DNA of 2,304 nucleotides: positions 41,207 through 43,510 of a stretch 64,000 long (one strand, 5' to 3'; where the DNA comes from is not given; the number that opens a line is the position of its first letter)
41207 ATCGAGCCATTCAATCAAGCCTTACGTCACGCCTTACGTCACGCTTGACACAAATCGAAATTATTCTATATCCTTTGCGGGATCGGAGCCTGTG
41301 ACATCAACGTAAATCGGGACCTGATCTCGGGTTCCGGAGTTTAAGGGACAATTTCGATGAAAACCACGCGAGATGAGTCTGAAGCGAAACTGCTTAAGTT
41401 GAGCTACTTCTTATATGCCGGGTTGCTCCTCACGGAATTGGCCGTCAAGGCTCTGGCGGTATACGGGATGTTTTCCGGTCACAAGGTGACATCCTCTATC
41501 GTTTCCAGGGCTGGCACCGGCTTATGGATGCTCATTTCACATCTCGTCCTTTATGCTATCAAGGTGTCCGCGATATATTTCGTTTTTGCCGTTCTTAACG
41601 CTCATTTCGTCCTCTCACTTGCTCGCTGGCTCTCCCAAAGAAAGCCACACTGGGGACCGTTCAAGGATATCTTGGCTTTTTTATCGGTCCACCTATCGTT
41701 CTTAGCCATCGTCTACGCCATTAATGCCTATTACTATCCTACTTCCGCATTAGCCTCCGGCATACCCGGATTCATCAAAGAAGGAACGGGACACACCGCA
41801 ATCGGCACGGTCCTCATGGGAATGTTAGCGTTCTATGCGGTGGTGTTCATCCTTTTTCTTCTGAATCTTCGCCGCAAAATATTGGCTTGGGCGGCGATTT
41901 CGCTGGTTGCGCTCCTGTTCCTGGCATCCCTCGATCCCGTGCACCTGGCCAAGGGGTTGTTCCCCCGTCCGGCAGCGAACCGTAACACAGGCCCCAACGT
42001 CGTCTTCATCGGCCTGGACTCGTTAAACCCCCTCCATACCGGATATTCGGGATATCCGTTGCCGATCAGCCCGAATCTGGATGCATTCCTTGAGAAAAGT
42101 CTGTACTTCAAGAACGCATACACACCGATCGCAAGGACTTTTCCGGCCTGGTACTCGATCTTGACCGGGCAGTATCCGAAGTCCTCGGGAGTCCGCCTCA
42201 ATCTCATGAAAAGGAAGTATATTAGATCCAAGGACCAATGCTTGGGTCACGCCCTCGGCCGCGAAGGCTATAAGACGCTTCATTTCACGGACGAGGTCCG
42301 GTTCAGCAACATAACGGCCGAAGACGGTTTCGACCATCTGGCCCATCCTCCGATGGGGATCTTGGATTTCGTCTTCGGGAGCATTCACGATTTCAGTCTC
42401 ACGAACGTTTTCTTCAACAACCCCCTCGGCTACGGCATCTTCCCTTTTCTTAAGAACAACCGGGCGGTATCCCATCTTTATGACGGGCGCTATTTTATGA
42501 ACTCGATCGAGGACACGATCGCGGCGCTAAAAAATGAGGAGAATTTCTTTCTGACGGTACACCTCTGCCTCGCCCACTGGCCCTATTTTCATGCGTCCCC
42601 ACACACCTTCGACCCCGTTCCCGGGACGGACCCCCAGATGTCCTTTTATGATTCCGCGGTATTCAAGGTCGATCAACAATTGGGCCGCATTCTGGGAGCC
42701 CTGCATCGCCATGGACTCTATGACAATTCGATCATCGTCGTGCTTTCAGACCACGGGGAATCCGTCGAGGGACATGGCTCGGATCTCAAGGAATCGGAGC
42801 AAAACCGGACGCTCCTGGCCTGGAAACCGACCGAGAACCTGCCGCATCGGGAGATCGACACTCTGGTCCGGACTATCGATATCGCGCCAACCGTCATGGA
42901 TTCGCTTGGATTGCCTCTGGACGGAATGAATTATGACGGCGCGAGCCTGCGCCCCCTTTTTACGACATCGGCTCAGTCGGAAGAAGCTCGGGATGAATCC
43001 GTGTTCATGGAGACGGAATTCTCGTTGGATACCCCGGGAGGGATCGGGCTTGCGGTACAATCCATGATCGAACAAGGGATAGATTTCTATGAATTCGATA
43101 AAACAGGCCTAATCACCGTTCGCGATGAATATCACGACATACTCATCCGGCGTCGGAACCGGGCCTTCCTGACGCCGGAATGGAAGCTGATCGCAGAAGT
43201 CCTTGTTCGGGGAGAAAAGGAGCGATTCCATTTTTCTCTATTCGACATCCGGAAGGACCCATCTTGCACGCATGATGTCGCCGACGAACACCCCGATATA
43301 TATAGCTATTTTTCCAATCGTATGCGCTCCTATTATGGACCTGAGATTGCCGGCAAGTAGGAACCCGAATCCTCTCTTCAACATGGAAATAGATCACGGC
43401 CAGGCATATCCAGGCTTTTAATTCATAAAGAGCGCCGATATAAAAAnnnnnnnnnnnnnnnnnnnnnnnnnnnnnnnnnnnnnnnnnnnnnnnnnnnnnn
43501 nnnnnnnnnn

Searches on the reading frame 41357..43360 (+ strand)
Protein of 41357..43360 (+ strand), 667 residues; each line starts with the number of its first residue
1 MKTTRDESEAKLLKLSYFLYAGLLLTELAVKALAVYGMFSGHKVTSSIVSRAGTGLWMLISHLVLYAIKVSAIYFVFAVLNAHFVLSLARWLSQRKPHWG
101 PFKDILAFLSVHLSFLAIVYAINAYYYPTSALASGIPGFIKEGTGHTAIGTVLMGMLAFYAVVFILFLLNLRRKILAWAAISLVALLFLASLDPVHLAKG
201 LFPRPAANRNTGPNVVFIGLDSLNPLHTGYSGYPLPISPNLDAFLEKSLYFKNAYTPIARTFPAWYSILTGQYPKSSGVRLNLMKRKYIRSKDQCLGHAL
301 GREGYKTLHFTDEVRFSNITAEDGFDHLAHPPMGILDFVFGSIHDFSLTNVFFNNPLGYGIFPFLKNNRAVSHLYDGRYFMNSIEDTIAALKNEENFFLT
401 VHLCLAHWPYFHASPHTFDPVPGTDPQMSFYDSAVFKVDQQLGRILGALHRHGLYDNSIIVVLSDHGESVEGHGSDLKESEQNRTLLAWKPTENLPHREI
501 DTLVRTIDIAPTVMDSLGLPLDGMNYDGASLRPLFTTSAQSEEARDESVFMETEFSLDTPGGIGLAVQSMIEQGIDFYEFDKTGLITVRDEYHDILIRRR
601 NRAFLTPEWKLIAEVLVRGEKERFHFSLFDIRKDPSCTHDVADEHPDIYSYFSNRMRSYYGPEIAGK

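Call 95: search_protein_families(library=pfam, proteins=[window:41357-43360:+], max_evalue=0.001)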
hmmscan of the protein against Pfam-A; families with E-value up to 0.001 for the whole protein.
window:41357-43360:+ (667 aa): 4 families
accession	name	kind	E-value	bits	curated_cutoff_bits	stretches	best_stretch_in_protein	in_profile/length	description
PF00884.28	Sulfatase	-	4.5e-36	125.1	25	1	213-518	1-300/301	Sulfatase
PF01663.27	Phosphodiest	-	7.7e-12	45.9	23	1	237-281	19-64/342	Type I phosphodiesterase / nucleotide pyrophosphatase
PF02995.22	DUF229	-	4.3e-06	26.1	25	1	436-469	311-344/496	Protein of unknown function (DUF229)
PF16347.10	SGSH_C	-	9e-05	23.1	29.3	0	487-548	21-80/154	N-sulphoglucosamine sulphohydrolase, C-terminal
